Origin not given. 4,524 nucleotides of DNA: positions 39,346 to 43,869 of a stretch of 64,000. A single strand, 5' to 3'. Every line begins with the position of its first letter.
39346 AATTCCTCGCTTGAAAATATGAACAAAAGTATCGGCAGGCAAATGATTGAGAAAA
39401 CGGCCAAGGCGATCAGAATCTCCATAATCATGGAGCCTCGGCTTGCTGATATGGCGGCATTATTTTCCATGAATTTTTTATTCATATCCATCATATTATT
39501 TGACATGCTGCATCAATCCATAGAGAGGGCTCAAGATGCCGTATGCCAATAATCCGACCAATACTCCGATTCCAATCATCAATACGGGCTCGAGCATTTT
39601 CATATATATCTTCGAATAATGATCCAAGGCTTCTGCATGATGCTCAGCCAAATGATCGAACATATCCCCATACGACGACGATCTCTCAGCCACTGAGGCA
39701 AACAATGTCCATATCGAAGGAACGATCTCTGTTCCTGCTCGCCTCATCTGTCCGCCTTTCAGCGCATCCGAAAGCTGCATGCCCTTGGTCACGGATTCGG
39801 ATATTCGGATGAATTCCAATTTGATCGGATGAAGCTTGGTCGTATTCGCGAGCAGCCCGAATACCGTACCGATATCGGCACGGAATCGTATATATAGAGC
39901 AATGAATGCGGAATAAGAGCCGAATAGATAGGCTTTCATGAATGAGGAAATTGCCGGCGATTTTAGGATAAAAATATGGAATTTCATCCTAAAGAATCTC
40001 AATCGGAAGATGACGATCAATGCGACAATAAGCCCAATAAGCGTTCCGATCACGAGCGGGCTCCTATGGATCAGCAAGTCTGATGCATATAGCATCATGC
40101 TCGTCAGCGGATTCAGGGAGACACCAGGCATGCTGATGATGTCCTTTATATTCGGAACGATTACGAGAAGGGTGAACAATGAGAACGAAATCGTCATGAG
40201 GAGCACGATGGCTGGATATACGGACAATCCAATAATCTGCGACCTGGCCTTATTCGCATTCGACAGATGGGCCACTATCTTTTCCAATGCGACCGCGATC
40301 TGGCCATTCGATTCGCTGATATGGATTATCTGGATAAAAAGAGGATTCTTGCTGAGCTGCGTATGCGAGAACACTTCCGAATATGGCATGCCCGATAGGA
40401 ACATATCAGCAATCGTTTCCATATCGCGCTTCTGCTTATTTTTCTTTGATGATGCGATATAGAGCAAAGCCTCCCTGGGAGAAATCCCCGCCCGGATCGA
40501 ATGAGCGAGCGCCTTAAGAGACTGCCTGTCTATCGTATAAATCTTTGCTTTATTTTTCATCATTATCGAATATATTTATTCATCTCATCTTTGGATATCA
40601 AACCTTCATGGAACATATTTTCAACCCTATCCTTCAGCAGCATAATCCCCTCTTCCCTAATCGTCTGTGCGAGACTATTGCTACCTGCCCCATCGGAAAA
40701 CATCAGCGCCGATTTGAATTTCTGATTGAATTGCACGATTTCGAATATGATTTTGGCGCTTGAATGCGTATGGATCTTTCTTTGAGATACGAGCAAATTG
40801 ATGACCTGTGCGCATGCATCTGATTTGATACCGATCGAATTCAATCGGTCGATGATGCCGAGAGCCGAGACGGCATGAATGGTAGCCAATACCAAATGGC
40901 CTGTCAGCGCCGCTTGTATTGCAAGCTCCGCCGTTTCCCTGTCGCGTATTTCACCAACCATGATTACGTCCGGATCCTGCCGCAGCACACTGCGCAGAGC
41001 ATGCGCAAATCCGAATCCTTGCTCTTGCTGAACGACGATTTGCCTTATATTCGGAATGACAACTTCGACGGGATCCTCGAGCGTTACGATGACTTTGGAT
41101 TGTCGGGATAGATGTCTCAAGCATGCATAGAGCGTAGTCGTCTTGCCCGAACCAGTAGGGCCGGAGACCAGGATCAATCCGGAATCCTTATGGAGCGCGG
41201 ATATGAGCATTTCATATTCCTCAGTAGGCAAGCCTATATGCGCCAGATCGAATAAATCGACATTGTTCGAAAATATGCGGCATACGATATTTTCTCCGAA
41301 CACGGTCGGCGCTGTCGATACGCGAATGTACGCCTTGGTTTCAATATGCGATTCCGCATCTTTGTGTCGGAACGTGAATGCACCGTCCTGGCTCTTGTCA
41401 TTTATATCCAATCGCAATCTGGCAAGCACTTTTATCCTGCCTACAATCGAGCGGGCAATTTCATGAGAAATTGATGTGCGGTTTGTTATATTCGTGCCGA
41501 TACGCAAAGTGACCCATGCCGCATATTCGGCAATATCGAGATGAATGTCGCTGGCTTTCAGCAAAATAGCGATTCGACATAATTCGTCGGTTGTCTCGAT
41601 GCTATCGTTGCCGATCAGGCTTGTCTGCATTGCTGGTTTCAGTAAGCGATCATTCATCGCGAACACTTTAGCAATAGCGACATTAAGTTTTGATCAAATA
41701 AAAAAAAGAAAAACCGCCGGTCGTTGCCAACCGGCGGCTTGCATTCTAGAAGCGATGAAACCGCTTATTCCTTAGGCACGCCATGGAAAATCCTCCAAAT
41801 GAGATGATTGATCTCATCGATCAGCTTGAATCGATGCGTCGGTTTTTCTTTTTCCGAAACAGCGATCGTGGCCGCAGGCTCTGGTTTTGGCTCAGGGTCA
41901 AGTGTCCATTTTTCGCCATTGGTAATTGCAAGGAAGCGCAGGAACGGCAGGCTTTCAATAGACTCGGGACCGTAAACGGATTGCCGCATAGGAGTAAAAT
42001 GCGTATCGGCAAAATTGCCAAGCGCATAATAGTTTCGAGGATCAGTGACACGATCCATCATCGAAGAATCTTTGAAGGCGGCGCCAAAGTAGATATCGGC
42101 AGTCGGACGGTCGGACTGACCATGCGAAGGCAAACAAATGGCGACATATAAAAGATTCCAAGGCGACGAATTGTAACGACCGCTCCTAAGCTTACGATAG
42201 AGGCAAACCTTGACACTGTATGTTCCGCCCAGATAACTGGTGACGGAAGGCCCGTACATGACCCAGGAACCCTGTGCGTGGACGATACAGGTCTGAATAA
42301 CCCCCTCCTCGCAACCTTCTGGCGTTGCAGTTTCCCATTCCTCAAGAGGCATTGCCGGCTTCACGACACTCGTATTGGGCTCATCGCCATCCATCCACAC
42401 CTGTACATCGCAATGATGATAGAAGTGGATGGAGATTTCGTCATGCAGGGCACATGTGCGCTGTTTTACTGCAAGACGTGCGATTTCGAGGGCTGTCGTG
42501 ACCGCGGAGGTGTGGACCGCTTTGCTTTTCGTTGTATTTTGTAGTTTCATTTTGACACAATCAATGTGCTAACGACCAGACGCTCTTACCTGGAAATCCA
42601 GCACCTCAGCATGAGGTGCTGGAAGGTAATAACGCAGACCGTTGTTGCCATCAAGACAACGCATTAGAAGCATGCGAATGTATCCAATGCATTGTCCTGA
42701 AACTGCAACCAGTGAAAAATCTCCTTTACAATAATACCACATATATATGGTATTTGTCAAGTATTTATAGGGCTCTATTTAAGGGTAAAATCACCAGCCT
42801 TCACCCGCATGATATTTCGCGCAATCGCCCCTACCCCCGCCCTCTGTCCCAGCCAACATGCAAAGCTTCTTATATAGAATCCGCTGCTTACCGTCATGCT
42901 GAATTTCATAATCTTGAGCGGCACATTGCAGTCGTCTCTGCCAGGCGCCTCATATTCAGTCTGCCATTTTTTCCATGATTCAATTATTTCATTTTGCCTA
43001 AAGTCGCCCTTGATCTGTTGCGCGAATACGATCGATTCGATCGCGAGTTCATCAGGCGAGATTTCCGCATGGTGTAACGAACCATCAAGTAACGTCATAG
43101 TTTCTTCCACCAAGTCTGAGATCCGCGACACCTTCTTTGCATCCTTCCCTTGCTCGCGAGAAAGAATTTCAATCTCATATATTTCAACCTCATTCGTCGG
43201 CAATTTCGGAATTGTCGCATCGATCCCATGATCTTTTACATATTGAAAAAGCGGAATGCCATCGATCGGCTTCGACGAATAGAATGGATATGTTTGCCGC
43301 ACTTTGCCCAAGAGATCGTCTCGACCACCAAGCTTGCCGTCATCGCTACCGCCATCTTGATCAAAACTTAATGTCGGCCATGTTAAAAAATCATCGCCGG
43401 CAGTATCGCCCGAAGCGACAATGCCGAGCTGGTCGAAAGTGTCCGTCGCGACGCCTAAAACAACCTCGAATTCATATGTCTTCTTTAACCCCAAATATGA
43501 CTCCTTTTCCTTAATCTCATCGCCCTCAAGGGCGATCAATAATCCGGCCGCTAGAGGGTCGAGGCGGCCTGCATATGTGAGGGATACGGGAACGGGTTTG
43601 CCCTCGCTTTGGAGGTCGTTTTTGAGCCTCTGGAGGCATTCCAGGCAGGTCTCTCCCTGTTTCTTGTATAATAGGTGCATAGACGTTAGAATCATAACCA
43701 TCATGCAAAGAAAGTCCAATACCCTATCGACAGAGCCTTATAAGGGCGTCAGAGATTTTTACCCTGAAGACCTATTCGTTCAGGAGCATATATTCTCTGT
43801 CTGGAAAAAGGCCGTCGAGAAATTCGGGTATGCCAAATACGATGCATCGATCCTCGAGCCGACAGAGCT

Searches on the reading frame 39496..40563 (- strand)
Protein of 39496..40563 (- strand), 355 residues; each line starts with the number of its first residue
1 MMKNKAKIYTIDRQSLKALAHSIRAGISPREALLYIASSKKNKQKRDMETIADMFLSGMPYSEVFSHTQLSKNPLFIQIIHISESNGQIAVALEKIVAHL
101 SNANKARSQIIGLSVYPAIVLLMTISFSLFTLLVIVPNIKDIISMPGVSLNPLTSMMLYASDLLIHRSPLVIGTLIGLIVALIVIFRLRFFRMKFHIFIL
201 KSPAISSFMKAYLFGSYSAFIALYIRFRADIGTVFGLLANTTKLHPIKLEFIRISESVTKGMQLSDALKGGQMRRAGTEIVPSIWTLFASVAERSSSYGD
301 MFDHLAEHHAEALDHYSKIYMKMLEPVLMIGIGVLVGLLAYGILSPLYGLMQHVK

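Call 110: search_protein_families(library=pfam, proteins=[window:39496-40563:-], max_evalue=0.001)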
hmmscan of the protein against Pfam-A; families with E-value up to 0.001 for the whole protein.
window:39496-40563:- (355 aa): 1 family
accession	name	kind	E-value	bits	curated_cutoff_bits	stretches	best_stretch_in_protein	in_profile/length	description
PF00482.28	T2SSF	-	4.4e-29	101.4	25.2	2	17-137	3-125/125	Type II secretion system (T2SS), protein F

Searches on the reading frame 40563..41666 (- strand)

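Call 110: search_protein_families(library=pfam, proteins=[window:40563-41666:-], max_evalue=0.001)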
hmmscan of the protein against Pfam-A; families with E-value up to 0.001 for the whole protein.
window:40563-41666:- (367 aa): 7 families
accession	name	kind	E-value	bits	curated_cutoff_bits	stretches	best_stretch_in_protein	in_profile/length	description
PF00437.27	T2SSE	-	2.8e-75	253.7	24.9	1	28-299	14-279/370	Type II/IV secretion system protein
PF13191.12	AAA_16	-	1.2e-06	29.5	32.6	1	153-257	11-111/167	AAA ATPase domain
PF20720.3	nSTAND3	-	2.8e-05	24.3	27.2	1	147-201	3-56/155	Novel STAND NTPase 3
PF06414.18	Zeta_toxin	-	7e-05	22.8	22.3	1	164-247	18-111/199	Zeta toxin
PF12775.13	AAA_7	-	0.00041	20.4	25.8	0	148-194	19-65/181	P-loop containing dynein motor region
PF13401.12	AAA_22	-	0.00051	20.8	27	1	161-199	4-33/130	AAA domain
PF04851.21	ResIII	-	0.00093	19.6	22.5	0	154-215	15-70/164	Type III restriction enzyme, res subunit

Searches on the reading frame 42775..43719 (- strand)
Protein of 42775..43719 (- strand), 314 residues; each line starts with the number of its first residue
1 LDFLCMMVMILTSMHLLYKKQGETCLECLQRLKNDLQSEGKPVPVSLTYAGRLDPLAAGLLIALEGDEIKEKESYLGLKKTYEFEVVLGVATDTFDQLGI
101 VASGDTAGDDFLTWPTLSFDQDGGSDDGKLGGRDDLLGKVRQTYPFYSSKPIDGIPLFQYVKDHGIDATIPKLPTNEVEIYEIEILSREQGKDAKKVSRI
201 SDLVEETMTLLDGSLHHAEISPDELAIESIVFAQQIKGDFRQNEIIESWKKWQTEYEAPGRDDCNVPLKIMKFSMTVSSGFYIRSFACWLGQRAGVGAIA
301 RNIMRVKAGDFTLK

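Call 110: search_protein_families(library=pfam, proteins=[window:42775-43719:-], max_evalue=0.001)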
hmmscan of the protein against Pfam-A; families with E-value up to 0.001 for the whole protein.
window:42775-43719:- (314 aa): 1 family
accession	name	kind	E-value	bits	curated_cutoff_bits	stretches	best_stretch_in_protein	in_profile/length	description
PF01509.24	TruB_N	-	5.7e-15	56.4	27.3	1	48-103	10-65/149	TruB family pseudouridylate synthase (N terminal domain)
